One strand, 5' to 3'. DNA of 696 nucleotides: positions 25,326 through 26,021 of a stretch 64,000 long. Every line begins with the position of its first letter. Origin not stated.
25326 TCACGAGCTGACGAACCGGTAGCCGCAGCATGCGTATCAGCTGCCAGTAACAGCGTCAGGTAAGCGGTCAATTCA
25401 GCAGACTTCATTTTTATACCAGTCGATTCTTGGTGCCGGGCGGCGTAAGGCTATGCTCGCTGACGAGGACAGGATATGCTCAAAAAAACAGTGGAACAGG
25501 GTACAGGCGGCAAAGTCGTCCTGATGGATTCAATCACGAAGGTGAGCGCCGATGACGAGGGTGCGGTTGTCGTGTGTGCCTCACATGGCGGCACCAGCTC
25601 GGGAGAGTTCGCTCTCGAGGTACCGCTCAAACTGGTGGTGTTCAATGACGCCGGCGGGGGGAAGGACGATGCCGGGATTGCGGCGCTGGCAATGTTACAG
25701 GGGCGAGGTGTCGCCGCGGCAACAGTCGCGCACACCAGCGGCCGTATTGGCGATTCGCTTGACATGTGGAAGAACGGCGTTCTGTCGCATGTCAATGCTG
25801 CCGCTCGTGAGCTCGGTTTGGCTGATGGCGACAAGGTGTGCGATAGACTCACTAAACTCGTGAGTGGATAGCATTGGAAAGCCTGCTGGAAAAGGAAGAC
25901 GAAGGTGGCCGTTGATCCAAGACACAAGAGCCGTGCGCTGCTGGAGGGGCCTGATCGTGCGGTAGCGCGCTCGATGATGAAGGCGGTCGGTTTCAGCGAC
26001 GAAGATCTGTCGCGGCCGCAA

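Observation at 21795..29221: RuBisCO-like protein translationally coupled to a DUF1537 kinase, in a cluster with an IlvD-type dehydratase - not one of the acid-sugar routes I know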

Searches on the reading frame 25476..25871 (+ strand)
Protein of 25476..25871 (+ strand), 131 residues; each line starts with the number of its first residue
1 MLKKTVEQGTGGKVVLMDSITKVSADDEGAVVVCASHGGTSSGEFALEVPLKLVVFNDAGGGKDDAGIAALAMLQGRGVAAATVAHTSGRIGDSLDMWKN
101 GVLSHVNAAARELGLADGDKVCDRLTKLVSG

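Call 3: search_protein_families(library=pfam, proteins=[window:25476-25871:+])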
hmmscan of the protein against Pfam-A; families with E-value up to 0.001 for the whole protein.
window:25476-25871:+ (131 aa): 0 families

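Call 4: search_protein_families(library=ncbifam, proteins=[window:25476-25871:+])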
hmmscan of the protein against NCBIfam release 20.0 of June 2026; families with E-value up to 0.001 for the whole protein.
window:25476-25871:+ (131 aa): 0 families

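Call 16: search_solved_structures(query=window:25476-25871:+, max_evalue=1)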
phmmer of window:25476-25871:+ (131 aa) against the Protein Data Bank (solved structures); distinct sequences matched with E-value up to 1: 0.

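Call 40: find_homologous_proteins(query=window:25476-25871:+)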
Query window:25476-25871:+ (131 aa): 2117 proteins with E <= 0.001 among 2244 candidates; the best 120 are listed.
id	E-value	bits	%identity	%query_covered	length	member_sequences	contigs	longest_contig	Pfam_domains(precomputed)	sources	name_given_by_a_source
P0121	3.8e-75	268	99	100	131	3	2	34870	-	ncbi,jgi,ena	jgi:hypothetical protein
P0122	1.3e-67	244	89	99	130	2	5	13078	-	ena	-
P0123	1.7e-67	243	90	98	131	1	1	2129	-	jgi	jgi:uncharacterized protein YunC (DUF1805 family)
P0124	6.3e-67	241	90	99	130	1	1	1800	-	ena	-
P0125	9.9e-67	241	89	99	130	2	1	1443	-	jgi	-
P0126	1.1e-66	240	90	99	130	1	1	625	-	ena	-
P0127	1.2e-66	240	89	99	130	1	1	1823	-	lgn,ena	-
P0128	2.6e-66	239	90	98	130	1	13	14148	-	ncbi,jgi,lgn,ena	jgi:hypothetical protein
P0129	3.4e-66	239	89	99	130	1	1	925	-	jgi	-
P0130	4.1e-66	239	87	99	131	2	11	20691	-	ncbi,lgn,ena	-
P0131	4.2e-66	239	89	99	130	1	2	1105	-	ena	-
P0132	4.4e-66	239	88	99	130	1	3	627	-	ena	-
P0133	5.9e-66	238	88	99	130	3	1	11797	-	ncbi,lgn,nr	ncbi:MAG: hypothetical protein AMJ66_05595 [Betaproteobacteria bacterium SG8_40]|nr:MAG: hypothetica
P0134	2.4e-65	236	88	99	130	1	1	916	-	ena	-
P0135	3.6e-65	236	90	99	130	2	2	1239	-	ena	-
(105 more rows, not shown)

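Call 41: search_protein_families(library=pfam, max_evalue=5, proteins=[window:25476-25871:+])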
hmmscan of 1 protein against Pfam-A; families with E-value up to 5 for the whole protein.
window:25476-25871:+ (131 aa): 0 families

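Call 49: predict_structure(alignment_id=A1)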
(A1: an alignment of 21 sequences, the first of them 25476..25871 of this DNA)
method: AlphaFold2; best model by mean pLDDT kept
length: 131 residues; sequences in the alignment: 21
mean_pLDDT: 87.8   pTM: 0.86
mean pLDDT of the five models: 87.8, 86.5, 84.0, 83.8, 74.7
residues with pLDDT >= 90: 88; 70-90: 26; 50-70: 17; < 50: 0
segments of 3 or more residues with pLDDT < 50: none
pLDDT, mean of each block of 10 residues (from residue 1): 89 94 95 88 92 87 64 93 72 84 93 96 96 74
secondary structure, 60 per line:
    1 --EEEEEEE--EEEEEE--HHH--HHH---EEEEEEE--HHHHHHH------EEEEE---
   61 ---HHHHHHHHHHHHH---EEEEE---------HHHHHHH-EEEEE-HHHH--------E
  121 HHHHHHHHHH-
elements in order: E3-9 E12-17 E31-37 H40-46 E53-57 H64-76 E80-84 H94-100 E102-106 H108-111 H121-130

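Call 51: fold_search(model_id=the predicted structure, library=pdb)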
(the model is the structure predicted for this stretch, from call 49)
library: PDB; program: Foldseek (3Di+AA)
matches with E <= 10: 534; with E <= 0.001: 0
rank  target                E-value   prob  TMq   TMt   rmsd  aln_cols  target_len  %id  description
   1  1qw2                  8.0e-02  0.89  0.42  0.52   4.1       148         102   10  Crystal Structure of a Protein of Unknown Function TA1206 from Thermoplasma acidophilum (released 2004-03-09)
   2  2pcn                  2.6e-01  0.13  0.30  0.25  11.7       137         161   12  Crystal structure of S-adenosylmethionine: 2-dimethylmenaquinone methyltransferase (gk_1813) from geobacillus kaustophil (released 2007-10-02)
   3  9hmy                  3.2e-01  0.35  0.44  0.20  11.2       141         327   13  Structure of Mycobacterium tuberculosis SteA (Rv1697), a cell division regulator (released 2025-07-30)
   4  9kl6                  3.2e-01  0.16  0.33  0.12  11.7       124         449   14  Crystal structure of NADP-specific glutamate dehydrogenase Gdh1 from Schizosaccharomyces pombe in complex with alpha-imi (released 2025-07-30)
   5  2ioj_A                3.4e-01  0.28  0.35  0.38   7.9       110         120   15  Crystal structure of protein AF1212 from Archaeoglobus fulgidus, Pfam DRTGG (released 2006-10-31)
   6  6qjz                  3.6e-01  0.14  0.29  0.10   9.9        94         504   13  Identificationand Characterization of an Oxalylfrom Grass pea (Lathyrus sativusCoA-Synthetase L.) (released 2020-08-26)
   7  9ic4                  4.4e-01  0.47  0.32  0.18   3.7        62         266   27  Crystal structure of beta-lactamase-like domain of ComEC from Moorella glycerini (released 2025-10-01)
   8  2w4l_E                5.3e-01  0.33  0.31  0.26   7.9        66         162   17  Human dCMP deaminase (released 2009-01-13)
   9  1nxj_C                5.3e-01  0.14  0.27  0.23   8.5        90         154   11  Structure of Rv3853 from Mycobacterium tuberculosis (released 2003-07-29)
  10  2ytz_A                5.3e-01  0.09  0.22  0.09  12.3        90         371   17  Complex structure of Trm1 from Pyrococcus horikoshii with S-adenosyl-L-Homocystein in the orthorhombic crystal-lattice (released 2007-10-09)
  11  3l2b_A                5.6e-01  0.25  0.36  0.22   8.7       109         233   13  Crystal structure of the CBS and DRTGG domains of the regulatory region of Clostridium perfringens pyrophosphatase com (released 2010-04-21)
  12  7f77_C                6.8e-01  0.20  0.31  0.12   4.4        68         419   16  Crystal structure of glutamate dehydrogenase 3 from Candida albicans (released 2021-07-21)
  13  2w4l_D                7.7e-01  0.35  0.33  0.30   4.2        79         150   13  Human dCMP deaminase (released 2009-01-13)
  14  1q5x_B                7.7e-01  0.08  0.29  0.25  11.1       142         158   12  Structure of OF RRAA (MENG), a protein inhibitor of RNA processing (released 2003-09-30)
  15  4lwo_B                8.7e-01  0.25  0.30  0.13   3.7        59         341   20  Crystal structure of PRMT6 (released 2014-02-19)
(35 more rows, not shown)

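Call 65: search_solved_structures(query=A1, max_evalue=10, show_alignments=2)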
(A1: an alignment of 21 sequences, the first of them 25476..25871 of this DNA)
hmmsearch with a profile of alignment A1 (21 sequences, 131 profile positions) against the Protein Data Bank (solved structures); distinct sequences matched with E-value up to 10: 2.
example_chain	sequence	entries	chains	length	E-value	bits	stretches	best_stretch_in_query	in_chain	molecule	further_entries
8dyy_H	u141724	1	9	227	0.24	14.7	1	80-110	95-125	334 Fab heavy chain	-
9uax_A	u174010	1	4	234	1.1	12.6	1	78-110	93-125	AS4C antibody lignt chain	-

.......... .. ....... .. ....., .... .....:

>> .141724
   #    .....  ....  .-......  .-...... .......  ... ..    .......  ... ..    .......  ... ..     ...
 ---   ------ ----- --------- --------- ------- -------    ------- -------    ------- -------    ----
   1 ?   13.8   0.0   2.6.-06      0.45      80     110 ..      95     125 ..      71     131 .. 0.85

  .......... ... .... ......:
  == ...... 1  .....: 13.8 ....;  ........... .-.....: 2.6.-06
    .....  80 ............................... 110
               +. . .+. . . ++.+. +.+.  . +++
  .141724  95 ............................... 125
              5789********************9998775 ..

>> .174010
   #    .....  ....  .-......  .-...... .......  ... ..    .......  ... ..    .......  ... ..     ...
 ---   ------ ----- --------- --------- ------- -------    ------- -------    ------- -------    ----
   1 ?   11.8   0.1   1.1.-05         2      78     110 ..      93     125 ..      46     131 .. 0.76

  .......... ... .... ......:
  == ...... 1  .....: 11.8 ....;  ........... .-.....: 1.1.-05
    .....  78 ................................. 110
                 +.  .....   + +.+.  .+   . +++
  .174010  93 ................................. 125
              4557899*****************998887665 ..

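Call 75: search_protein_representatives(alignment_id=A1)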
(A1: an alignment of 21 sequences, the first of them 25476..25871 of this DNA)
Query: 21 sequences, 131 profile positions. Proteins with E-value up to 0.001 (for the whole library): 1219; up to 1e-10: 781; up to 1e-30: 236. The best 150 are listed.
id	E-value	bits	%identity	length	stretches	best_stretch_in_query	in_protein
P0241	2.7e-77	273.4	-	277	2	3-125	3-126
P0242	4.0e-63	227.6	-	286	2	4-127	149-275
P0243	5.7e-59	214.1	-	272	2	3-129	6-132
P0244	1.3e-56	206.5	-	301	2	7-129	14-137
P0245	2.3e-55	202.5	-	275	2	11-125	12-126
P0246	3.9e-54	198.5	-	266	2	12-127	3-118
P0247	4.0e-54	198.5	-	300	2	10-130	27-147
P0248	7.8e-54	197.5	-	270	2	11-128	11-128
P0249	2.0e-52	192.9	-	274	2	13-130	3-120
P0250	2.2e-52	192.8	-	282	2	11-124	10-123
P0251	4.5e-52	191.8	-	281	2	16-125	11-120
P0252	3.9e-51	188.8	-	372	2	9-128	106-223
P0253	5.2e-51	188.4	-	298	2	13-130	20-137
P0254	9.7e-51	187.5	-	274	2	14-126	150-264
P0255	1.1e-50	187.3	-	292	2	8-123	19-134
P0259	9.1e-49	181.1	-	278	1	1-129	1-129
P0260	1.1e-48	180.8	-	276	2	11-120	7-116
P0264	6.4e-48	178.4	-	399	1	1-130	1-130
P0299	1.6e-43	164.2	-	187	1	1-126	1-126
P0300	3.0e-43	163.3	-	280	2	14-125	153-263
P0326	7.1e-42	158.8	-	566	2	14-124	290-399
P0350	1.6e-40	154.5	-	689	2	8-127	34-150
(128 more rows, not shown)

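Call 76: search_protein_families(library=pfam, proteins=[P0241, P0243, P0246, P0252, P0264, P0326, P0350, P0299, P0242, P0259], max_evalue=0.01)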
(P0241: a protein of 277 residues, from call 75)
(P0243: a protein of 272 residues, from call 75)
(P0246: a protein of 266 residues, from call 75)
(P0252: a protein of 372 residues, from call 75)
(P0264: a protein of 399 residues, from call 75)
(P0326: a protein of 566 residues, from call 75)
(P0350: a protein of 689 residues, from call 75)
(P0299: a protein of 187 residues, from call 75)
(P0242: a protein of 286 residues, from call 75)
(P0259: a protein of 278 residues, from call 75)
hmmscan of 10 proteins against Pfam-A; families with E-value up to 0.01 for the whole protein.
P0241 (277 aa): 1 family
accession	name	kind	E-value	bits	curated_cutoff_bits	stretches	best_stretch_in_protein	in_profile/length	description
PF08827.16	DUF1805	-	0.0044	17.7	29.5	0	246-272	36-62/64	Domain of unknown function (DUF1805)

P0243 (272 aa): 0 families

P0246 (266 aa): 1 family
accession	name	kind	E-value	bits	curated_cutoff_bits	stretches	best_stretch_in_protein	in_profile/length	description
PF00817.25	IMS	-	1.8e-06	28.4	23.2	0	82-122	25-62/148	impB/mucB/samB family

P0252 (372 aa): 2 families
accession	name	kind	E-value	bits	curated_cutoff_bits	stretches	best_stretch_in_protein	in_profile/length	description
PF08827.16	DUF1805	-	3.6e-07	30.8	29.5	0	171-222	12-63/64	Domain of unknown function (DUF1805)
PF00817.25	IMS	-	0.00017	22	23.2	0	192-224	31-60/148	impB/mucB/samB family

P0264 (399 aa): 10 families
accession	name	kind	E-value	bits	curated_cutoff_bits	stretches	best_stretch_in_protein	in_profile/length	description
PF13489.12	Methyltransf_23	-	6e-14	52.5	27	1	178-317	12-139/164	Methyltransferase domain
PF13649.12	Methyltransf_25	-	6.7e-14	52.8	27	1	193-290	1-97/97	Methyltransferase domain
PF08241.18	Methyltransf_11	-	6e-13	49.7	21.2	1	194-293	1-94/95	Methyltransferase domain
PF08242.18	Methyltransf_12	-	1.4e-11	45.4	30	1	194-292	1-98/98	Methyltransferase domain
PF13847.12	Methyltransf_31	-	7.1e-07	29.4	27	1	189-298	3-113/145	Methyltransferase domain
PF05175.20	MTS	-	3.1e-05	24.1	23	1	190-294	32-138/170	Methyltransferase small domain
PF01135.25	PCMT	-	0.00038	20.7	20.3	1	179-250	62-135/210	Protein-L-isoaspartate(D-aspartate) O-methyltransferase (PCMT)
PF02353.26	CMAS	-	0.0011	18.8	27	1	186-234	59-108/273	Mycolic acid cyclopropane synthetase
PF07021.18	MetW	-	0.0064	16.6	21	0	187-225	11-50/193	Methionine biosynthesis protein MetW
PF06325.19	PrmA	-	0.0082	16.1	22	0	184-228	156-201/296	Ribosomal protein L11 methyltransferase (PrmA)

P0326 (566 aa): 2 families
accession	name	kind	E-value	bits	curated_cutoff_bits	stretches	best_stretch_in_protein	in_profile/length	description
PF08827.16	DUF1805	-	0.0002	21.9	29.5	0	368-401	30-62/64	Domain of unknown function (DUF1805)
PF00817.25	IMS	-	0.00031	21.1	23.2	0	372-419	31-72/148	impB/mucB/samB family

P0350 (689 aa): 2 families
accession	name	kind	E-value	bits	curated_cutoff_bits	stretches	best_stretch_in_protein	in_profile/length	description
PF00676.26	E1_dh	-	3.9e-68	230.1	22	1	379-678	3-298/300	Dehydrogenase E1 component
PF02775.26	TPP_enzyme_C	-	0.0047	17.2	21.9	0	479-544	26-85/151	Thiamine pyrophosphate enzyme, C-terminal TPP binding domain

P0299 (187 aa): 0 families

P0242 (286 aa): 0 families

P0259 (278 aa): 0 families

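Call 90: find_encoding_contigs(protein=P0241, flank=7000, max_places=3)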
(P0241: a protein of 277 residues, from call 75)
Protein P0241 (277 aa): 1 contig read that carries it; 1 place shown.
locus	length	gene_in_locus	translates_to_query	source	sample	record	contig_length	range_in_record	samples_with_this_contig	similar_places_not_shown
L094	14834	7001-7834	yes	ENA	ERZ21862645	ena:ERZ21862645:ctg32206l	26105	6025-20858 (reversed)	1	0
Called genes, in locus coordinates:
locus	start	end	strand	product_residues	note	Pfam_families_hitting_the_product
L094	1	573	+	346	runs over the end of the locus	PF08240:ADH_N, PF00107:ADH_zinc_N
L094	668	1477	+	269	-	PF01650:Peptidase_C13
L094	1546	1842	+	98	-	PF03992:ABM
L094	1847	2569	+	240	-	PF03737:RraA-like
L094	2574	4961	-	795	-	PF08269:dCache_2, PF17200:sCache_2, PF17201:Cache_3-Cache_2 (faint), PF17200:sCache_2, PF08448:PAS_4, PF00512:HisKA, PF02518:HATPase_c, PF14501:HATPase_c_5 (weak)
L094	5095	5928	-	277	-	PF04962:KduI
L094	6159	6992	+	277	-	PF03807:F420_oxidored, PF16896:PGDH_C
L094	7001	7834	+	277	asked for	-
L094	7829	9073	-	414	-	PF04389:Peptidase_M28 (weak), PF01546:Peptidase_M20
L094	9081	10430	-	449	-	PF01979:Amidohydro_1, PF07969:Amidohydro_3 (weak)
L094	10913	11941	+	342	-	PF03480:DctP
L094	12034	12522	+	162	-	PF04290:DctQ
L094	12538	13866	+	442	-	PF03600:CitMHS (weak), PF06808:DctM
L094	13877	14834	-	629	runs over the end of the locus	PF00294:PfkB, PF09863:DUF2090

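Call 91: find_encoding_contigs(protein=P0245, flank=7000, max_places=3)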
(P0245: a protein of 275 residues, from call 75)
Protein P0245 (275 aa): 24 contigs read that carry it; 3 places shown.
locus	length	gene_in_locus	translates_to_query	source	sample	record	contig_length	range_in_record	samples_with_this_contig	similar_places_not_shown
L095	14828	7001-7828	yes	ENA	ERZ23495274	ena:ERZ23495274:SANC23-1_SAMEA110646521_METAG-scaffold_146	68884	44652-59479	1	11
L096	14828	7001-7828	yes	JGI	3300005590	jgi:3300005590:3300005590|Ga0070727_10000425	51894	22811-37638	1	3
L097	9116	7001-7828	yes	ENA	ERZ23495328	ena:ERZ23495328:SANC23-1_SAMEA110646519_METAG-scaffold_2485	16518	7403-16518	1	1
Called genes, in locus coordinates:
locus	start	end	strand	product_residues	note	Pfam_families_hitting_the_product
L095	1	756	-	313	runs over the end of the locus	PF03401:TctC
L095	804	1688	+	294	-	PF00561:Abhydrolase_1 (weak), PF12697:Abhydrolase_6 (weak)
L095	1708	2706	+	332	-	PF02558:ApbA, PF08546:ApbA_C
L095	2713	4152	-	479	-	PF00884:Sulfatase, PF01663:Phosphodiest (faint), PF16347:SGSH_C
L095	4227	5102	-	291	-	PF08450:SGL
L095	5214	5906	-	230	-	PF00392:GntR, PF07729:FCD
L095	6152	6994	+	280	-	PF03446:NAD_binding_2 (weak), PF03807:F420_oxidored, PF16896:PGDH_C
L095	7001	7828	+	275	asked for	-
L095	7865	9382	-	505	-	PF01970:TctA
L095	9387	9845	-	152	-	PF07331:TctB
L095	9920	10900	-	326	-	PF03401:TctC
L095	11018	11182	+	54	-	-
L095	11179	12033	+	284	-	PF01261:AP_endonuc_2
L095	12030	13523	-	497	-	PF01970:TctA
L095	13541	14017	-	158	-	PF07331:TctB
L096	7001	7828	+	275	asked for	-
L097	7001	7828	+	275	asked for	-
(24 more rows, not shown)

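Call 93: find_encoding_contigs(protein=P0243, flank=6000, max_places=2)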
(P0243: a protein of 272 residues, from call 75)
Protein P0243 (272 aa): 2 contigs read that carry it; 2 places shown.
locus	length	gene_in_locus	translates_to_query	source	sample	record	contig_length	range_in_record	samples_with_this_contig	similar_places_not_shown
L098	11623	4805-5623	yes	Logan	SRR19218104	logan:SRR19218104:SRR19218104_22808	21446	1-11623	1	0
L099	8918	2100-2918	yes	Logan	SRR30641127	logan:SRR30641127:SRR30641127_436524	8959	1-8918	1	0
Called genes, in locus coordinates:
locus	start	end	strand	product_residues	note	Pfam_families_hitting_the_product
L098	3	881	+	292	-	?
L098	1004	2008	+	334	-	PF03480:DctP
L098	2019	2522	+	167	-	PF04290:DctQ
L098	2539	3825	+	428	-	PF06808:DctM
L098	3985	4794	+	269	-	PF00106:adh_short, PF08659:KR (faint), PF13561:adh_short_C2, PF23441:SDR (weak)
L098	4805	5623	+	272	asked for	-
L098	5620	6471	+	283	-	PF00106:adh_short, PF08659:KR, PF13561:adh_short_C2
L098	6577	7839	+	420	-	PF02788:RuBisCO_large_N (weak), PF00016:RuBisCO_large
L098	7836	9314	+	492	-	PF07005:SBD_N, PF17042:NBD_C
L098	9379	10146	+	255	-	PF00106:adh_short, PF08659:KR, PF23441:SDR (faint), PF13561:adh_short_C2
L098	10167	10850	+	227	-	PF00528:BPD_transp_1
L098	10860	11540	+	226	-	PF00528:BPD_transp_1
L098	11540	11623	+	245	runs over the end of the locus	PF13555:AAA_29 (faint), PF00005:ABC_tran, PF02463:SMC_N (faint), PF09818:ABC_ATPase (faint), PF13401:AAA_22 (faint), PF13304:AAA_21 (faint)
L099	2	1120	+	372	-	?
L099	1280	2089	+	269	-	PF00106:adh_short, PF08659:KR (weak), PF13561:adh_short_C2, PF23441:SDR (weak)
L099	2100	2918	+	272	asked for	-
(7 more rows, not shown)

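Call 94: find_encoding_contigs(protein=P0260, flank=6000, max_places=2)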
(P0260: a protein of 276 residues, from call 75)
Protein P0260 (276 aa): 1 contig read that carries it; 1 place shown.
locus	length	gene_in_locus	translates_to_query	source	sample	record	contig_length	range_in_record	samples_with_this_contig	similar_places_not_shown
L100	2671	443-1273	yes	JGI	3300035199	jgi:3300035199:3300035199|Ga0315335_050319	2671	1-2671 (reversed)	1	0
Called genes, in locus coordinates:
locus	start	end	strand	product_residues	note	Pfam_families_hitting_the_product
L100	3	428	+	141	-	?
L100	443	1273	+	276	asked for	-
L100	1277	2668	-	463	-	PF00205:TPP_enzyme_M, PF02775:TPP_enzyme_C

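Call 95: find_encoding_contigs(protein=P0300, flank=6000, max_places=2)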
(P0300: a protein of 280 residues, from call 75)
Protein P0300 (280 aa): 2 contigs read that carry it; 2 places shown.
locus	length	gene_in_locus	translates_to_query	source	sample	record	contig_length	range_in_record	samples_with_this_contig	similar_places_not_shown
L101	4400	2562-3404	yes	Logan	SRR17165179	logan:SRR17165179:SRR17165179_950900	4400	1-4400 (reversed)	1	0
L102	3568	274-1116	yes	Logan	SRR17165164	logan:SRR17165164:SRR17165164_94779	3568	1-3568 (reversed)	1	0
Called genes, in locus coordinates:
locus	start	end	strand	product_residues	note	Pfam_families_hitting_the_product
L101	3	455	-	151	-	?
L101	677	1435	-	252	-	PF00106:adh_short, PF08659:KR, PF13561:adh_short_C2, PF23441:SDR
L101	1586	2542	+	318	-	PF02779:Transket_pyr, PF02780:Transketolase_C, PF17147:PFOR_II (weak)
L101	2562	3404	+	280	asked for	-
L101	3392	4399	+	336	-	?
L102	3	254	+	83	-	?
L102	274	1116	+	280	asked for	-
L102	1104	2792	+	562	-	PF02776:TPP_enzyme_N, PF00205:TPP_enzyme_M, PF02775:TPP_enzyme_C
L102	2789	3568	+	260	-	?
